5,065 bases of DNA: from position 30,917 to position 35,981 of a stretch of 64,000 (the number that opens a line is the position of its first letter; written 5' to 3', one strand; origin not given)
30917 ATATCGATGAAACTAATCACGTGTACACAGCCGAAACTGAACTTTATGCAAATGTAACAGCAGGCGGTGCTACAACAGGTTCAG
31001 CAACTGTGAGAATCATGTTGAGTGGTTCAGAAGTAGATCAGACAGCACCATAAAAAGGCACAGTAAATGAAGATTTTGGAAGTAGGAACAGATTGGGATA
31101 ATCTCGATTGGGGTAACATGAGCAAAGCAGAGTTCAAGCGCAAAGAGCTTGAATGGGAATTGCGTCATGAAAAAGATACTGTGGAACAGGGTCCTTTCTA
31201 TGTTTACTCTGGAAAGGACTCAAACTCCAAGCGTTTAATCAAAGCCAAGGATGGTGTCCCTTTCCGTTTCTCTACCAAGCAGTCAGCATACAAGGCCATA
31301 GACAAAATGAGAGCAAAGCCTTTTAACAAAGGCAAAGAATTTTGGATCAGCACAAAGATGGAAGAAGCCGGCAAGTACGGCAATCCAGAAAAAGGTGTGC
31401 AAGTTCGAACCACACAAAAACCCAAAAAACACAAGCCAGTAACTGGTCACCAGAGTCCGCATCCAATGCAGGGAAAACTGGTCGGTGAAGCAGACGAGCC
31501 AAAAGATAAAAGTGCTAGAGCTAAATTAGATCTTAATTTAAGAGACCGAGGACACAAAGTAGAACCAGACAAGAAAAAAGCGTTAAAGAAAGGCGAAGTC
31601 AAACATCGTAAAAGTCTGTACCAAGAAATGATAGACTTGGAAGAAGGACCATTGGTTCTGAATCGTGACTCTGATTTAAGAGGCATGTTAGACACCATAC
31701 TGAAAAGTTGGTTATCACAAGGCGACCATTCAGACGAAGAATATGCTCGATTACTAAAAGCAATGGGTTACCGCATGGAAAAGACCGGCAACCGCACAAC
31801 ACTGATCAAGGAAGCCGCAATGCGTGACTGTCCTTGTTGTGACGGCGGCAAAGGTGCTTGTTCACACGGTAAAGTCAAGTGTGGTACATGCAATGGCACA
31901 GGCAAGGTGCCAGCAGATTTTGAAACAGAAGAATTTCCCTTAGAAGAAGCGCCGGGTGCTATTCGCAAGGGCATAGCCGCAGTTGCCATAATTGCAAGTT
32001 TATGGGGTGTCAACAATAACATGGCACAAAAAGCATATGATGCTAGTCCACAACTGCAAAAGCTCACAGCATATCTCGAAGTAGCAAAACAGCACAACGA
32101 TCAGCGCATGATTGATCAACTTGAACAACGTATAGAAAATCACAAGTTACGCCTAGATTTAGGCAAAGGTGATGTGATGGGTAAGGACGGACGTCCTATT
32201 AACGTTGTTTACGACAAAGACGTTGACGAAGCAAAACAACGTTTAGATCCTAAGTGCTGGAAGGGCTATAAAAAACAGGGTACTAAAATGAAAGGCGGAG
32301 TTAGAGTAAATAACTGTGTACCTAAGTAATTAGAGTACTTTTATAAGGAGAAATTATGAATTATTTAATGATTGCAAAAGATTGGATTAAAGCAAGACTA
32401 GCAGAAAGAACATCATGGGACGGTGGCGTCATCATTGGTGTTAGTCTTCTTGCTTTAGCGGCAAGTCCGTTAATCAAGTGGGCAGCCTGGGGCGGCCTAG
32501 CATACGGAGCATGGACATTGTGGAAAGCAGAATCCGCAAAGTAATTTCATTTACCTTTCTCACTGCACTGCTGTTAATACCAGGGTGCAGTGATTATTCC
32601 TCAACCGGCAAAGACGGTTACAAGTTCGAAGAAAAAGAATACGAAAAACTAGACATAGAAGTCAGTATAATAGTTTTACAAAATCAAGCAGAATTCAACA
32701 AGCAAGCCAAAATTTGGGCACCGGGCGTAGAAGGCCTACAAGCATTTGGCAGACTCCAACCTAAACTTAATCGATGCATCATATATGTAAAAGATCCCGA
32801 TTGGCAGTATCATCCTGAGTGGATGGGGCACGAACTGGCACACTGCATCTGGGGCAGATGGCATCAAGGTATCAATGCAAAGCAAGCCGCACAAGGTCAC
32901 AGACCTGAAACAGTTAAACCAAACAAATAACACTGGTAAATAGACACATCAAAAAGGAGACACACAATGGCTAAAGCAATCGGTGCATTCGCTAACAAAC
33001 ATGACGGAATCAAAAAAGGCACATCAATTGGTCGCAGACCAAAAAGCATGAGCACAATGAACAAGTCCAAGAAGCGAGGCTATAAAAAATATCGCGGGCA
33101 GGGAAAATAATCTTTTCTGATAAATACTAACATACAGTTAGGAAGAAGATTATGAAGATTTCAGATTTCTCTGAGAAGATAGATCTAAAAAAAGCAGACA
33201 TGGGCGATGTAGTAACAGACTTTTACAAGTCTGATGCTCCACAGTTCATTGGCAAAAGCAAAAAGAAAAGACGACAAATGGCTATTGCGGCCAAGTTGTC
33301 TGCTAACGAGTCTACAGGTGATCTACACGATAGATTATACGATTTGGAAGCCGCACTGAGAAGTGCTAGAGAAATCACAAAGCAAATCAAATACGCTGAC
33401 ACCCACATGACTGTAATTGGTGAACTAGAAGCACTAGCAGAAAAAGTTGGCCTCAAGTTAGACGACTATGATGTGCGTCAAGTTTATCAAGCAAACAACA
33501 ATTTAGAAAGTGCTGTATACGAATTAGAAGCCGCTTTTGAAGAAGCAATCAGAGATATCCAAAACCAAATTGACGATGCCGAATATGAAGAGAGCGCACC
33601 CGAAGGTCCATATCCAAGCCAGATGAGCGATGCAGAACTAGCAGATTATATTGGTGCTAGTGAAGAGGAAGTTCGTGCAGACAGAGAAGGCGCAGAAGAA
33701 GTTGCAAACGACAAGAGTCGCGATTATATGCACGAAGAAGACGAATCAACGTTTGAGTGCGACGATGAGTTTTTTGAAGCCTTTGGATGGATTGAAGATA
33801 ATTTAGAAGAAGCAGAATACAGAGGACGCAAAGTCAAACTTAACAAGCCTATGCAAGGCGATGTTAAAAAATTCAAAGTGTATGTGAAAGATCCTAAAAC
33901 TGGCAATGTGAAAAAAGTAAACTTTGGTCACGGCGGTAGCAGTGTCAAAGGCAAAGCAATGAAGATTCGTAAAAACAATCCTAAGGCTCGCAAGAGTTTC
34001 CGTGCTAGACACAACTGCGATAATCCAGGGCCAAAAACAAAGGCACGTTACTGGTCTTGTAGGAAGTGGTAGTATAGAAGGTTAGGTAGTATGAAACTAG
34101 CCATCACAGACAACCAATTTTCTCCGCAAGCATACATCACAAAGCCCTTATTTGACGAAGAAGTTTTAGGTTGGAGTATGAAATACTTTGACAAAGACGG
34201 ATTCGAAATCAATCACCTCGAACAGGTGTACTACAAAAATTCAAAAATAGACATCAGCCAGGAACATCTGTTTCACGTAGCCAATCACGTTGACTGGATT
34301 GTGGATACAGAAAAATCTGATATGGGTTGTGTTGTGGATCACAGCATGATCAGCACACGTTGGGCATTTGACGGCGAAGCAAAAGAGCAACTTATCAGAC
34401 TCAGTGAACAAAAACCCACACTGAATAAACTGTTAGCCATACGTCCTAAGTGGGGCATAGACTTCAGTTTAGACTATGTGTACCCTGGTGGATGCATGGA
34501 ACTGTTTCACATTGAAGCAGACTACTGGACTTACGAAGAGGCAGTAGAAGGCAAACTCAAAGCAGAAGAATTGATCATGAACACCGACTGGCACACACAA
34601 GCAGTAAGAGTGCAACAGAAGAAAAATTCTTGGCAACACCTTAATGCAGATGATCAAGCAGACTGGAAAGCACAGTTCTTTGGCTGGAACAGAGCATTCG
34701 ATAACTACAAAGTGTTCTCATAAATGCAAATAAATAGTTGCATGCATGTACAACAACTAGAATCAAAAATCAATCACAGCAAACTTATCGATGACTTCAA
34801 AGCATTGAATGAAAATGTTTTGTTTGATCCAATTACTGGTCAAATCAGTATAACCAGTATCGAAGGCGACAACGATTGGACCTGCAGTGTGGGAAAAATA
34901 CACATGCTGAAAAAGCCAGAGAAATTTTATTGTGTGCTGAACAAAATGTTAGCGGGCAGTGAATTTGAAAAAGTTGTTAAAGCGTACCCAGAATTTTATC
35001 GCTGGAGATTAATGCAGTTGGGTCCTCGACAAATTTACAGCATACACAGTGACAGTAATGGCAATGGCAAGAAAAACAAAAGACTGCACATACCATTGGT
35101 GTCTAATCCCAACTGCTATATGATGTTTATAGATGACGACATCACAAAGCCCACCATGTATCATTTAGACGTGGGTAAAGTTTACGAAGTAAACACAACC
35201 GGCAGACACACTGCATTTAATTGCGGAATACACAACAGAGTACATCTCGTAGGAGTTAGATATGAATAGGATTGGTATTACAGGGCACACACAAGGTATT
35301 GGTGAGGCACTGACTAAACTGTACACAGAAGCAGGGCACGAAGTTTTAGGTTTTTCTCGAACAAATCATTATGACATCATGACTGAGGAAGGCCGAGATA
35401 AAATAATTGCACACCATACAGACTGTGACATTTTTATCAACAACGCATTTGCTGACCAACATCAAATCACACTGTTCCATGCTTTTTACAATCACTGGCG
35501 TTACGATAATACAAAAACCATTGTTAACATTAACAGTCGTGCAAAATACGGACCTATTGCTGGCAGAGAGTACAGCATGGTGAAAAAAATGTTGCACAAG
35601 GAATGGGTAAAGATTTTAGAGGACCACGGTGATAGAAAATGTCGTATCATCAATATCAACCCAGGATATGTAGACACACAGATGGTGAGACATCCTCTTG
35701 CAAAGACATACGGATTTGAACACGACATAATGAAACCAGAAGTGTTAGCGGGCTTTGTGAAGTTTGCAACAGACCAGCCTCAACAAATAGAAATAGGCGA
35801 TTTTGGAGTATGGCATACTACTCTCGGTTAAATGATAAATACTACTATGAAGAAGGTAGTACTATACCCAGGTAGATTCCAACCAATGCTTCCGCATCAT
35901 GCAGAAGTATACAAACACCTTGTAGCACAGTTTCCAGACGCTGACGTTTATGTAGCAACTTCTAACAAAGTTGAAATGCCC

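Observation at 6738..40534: Candidate new system: late promoters positioned to make leaderless mRNAs, in a phage that encodes its own bS21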

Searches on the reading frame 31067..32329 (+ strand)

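Call 16: search_protein_families(library=phrogs, proteins=[window:31067-32329:+], max_evalue=0.001)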
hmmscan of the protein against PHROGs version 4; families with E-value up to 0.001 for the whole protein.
window:31067-32329:+ (420 aa): 4 families
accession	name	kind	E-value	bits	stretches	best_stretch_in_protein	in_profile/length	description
phrog_4359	-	unknown function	1.6e-07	32.5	1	385-418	151-185/262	-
phrog_22379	-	unknown function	2.2e-05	24.9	1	389-418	392-422/435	-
phrog_38880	-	unknown function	0.00019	22.1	1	388-420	231-263/324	-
phrog_727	-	unknown function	0.00025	21.4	1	391-420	312-342/450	-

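Call 17: search_protein_families(library=pfam, proteins=[window:31067-32329:+], max_evalue=0.001)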
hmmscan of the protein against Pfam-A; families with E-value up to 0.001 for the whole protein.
window:31067-32329:+ (420 aa): 0 families

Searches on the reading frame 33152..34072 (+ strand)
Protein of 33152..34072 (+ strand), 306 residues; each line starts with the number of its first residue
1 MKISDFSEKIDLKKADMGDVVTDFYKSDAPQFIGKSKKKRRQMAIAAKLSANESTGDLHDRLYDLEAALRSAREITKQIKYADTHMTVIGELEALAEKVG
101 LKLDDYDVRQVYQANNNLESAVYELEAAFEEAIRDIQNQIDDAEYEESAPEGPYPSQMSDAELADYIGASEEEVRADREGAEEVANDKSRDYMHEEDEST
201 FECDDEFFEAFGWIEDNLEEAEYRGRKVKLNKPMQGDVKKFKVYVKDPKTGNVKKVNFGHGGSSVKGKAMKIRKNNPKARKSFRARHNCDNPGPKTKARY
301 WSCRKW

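Call 16: search_protein_families(library=phrogs, proteins=[window:33152-34072:+], max_evalue=0.001)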
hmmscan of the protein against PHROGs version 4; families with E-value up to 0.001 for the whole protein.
window:33152-34072:+ (306 aa): 1 family
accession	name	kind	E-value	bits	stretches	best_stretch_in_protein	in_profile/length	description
phrog_7595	-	unknown function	7.8e-14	52.9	1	217-306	4-96/96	-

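Call 17: search_protein_families(library=pfam, proteins=[window:33152-34072:+], max_evalue=0.001)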
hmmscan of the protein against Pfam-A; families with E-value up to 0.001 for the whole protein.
window:33152-34072:+ (306 aa): 0 families

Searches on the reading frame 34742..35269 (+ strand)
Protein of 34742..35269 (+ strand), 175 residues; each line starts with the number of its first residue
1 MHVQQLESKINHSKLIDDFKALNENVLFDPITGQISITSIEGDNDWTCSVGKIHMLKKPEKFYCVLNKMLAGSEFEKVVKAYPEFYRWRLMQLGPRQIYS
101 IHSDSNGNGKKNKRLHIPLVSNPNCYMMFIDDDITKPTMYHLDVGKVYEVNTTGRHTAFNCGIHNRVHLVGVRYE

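Call 14: search_protein_families(library=pfam, proteins=[window:34742-35269:+], max_evalue=0.01)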
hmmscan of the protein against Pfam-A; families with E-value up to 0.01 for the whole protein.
window:34742-35269:+ (175 aa): 1 family
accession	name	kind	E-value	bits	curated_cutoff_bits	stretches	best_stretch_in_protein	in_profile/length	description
PF05118.21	Asp_Arg_Hydrox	-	0.0014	18.9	22.6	1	91-170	81-151/157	Aspartyl/Asparaginyl beta-hydroxylase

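Call 15: search_protein_families(library=phrogs, proteins=[window:34742-35269:+], max_evalue=0.001)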
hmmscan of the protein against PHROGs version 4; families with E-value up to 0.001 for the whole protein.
window:34742-35269:+ (175 aa): 0 families

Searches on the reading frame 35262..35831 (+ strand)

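Call 44: search_protein_families(library=phrogs, proteins=[window:35262-35831:+], max_evalue=0.001)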
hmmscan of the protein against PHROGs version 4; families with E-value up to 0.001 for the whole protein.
window:35262-35831:+ (189 aa): 1 family
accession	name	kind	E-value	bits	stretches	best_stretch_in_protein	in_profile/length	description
phrog_3142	-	moron, auxiliary metabolic gene and host takeover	1.2e-11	44.8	2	2-62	288-369/596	FabG-like 3-oxoacyl-(acyl-carrier-protein) reductase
